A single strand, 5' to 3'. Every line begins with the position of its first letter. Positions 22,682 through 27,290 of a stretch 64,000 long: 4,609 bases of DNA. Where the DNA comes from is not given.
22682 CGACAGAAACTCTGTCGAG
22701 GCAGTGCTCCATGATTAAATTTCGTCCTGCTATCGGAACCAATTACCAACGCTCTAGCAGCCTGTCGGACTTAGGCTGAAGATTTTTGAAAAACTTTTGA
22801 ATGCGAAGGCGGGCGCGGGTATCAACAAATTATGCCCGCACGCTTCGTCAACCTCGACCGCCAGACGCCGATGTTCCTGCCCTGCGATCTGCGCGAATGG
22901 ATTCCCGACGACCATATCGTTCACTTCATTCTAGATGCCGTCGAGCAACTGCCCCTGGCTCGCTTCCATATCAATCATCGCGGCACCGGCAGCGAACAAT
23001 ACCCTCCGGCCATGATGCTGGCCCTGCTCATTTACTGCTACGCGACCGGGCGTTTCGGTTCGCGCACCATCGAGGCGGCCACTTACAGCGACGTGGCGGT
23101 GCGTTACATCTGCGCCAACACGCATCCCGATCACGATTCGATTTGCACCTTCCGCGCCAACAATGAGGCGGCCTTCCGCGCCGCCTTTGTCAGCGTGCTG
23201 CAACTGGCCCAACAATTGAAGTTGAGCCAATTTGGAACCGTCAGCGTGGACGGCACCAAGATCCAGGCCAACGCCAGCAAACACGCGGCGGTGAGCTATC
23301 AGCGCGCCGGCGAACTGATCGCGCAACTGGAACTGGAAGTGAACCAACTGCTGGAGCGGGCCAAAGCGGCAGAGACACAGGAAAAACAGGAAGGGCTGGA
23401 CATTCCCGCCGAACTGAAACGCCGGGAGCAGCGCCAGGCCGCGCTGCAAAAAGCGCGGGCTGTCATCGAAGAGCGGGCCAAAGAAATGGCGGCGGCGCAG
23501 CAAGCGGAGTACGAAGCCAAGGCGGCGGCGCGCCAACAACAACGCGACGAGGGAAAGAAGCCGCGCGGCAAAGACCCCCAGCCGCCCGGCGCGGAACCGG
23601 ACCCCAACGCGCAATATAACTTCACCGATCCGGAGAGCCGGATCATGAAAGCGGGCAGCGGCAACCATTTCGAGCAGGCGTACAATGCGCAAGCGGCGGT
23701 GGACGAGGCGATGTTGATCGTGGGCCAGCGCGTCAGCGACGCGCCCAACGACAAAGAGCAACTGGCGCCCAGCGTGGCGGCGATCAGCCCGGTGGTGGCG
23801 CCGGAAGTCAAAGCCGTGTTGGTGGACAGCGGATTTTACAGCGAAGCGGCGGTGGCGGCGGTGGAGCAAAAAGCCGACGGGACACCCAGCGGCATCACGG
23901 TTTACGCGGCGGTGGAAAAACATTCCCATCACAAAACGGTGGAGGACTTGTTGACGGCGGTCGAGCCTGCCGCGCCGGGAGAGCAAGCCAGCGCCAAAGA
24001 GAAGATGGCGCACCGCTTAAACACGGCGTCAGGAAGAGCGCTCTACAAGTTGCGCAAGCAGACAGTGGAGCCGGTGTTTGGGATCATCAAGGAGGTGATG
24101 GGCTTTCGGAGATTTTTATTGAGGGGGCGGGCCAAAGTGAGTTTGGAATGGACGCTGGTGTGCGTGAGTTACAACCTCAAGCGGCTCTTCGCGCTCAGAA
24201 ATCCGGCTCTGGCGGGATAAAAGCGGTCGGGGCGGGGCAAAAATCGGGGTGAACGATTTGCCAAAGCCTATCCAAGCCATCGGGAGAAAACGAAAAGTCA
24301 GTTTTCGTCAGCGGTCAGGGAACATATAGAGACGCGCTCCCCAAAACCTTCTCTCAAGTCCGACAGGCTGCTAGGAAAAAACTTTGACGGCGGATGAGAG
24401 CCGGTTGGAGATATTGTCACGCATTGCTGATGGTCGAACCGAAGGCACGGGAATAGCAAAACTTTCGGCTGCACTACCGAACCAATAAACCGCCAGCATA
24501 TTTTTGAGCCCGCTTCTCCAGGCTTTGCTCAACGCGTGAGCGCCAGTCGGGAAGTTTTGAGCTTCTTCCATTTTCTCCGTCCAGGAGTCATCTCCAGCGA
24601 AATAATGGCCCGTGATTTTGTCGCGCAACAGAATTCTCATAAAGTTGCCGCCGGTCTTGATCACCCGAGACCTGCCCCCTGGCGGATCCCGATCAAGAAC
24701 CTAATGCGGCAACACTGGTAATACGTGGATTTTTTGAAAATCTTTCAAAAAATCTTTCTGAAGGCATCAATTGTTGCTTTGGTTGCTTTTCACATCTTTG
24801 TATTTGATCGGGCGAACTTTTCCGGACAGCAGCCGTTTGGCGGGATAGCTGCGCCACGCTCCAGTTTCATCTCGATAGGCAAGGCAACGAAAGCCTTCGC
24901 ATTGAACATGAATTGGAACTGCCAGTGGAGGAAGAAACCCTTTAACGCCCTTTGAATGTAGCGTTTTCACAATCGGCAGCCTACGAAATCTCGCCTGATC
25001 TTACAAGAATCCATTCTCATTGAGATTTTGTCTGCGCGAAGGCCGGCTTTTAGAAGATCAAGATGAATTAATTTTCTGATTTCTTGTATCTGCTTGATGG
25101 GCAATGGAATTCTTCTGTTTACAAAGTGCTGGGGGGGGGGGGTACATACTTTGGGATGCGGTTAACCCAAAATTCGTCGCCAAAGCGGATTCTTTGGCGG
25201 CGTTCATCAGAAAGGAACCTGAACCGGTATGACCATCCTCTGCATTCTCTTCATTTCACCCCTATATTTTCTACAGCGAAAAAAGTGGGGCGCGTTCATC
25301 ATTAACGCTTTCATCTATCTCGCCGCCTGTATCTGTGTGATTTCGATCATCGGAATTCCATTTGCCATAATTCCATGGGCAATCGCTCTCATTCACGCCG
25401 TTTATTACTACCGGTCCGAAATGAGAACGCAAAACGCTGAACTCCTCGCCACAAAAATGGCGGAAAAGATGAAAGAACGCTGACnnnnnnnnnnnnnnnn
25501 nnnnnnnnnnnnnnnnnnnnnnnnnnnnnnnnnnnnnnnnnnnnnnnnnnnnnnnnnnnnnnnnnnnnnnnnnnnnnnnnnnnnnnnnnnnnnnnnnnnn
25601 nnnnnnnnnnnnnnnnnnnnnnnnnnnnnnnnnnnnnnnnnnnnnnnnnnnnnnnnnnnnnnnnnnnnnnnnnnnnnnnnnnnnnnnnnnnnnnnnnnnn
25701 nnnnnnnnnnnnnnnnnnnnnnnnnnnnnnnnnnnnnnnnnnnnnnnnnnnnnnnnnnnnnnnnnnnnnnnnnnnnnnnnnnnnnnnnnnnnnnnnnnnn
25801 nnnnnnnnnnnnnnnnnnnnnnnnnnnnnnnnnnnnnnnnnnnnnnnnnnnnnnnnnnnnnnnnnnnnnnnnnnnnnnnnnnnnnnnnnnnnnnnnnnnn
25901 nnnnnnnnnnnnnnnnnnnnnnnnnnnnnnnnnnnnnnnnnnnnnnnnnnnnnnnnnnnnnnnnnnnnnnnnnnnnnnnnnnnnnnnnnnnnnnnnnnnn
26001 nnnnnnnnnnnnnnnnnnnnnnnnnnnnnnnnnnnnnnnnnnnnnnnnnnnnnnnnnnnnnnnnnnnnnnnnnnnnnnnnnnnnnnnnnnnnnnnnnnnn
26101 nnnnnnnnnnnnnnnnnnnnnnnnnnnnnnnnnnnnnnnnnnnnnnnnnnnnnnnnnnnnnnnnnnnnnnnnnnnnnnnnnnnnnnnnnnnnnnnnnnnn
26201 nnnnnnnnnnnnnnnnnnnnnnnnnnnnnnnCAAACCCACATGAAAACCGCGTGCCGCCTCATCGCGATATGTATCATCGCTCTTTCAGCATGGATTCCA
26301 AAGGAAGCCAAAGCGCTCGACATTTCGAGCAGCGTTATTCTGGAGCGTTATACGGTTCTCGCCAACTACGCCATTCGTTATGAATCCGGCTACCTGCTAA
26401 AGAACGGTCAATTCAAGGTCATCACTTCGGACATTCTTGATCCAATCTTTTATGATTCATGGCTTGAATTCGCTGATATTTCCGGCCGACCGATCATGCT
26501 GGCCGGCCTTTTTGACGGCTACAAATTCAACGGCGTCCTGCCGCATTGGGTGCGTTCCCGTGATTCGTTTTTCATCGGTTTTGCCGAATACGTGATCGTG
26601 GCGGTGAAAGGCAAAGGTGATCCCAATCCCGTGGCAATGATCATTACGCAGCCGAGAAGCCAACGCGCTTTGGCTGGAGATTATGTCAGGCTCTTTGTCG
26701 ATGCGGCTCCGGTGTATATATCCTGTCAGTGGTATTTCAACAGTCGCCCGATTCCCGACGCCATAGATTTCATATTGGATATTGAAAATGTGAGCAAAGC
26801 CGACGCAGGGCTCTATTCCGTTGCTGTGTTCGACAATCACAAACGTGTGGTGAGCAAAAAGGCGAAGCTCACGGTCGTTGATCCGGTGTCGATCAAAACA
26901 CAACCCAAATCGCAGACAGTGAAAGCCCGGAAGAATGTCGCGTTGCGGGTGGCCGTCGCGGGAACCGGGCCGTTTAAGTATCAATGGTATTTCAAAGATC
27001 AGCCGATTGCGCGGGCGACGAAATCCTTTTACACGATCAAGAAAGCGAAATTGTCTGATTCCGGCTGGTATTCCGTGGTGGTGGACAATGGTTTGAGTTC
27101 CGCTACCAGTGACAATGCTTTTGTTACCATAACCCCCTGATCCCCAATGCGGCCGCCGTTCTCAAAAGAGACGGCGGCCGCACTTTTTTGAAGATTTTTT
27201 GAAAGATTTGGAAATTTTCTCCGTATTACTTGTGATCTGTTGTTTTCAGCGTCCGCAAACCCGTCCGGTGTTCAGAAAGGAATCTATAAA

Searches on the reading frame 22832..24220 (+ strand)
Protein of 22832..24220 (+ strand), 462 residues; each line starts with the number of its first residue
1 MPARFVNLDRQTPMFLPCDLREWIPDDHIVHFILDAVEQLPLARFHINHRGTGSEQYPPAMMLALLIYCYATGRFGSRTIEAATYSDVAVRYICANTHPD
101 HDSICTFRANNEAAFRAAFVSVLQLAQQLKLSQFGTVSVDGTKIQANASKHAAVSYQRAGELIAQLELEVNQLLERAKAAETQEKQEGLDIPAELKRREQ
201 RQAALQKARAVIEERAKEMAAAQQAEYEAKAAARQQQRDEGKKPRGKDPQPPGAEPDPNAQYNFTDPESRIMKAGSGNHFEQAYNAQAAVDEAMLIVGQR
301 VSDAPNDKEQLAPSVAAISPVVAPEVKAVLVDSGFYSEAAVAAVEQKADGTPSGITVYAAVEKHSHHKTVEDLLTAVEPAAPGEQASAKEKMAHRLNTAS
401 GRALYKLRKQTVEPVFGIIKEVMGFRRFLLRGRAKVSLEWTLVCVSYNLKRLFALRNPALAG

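Call 80: search_protein_families(library=pfam, proteins=[window:22832-24220:+], max_evalue=0.001)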
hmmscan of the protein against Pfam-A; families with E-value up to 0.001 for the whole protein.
window:22832-24220:+ (462 aa): 3 families
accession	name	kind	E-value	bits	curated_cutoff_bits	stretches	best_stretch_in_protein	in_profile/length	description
PF13751.12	DDE_Tnp_1_6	-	7.9e-17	62.1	25.1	1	386-452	58-124/125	Transposase DDE domain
PF01609.27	DDE_Tnp_1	-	9.6e-15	55.3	23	1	274-449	27-200/200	Transposase DDE domain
PF05598.16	DUF772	-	1.2e-10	41.6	23.1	1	53-119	1-71/74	Transposase domain (DUF772)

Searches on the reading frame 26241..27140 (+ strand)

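Call 80: search_protein_families(library=pfam, proteins=[window:26241-27140:+], max_evalue=0.001)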
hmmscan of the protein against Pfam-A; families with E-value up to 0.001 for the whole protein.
window:26241-27140:+ (299 aa): 4 families
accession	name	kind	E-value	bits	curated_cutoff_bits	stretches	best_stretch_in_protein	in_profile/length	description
PF13927.12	Ig_3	-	1.3e-14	54.9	30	1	217-283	3-78/78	Immunoglobulin domain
PF07679.22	I-set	-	1.6e-11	44.5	23.7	1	217-291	2-85/90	Immunoglobulin I-set domain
PF07686.23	V-set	-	9.7e-08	32.6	26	0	172-213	68-109/109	Immunoglobulin V-set domain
PF13895.12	Ig_2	-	1.2e-07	32.3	27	1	221-292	5-74/79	Immunoglobulin domain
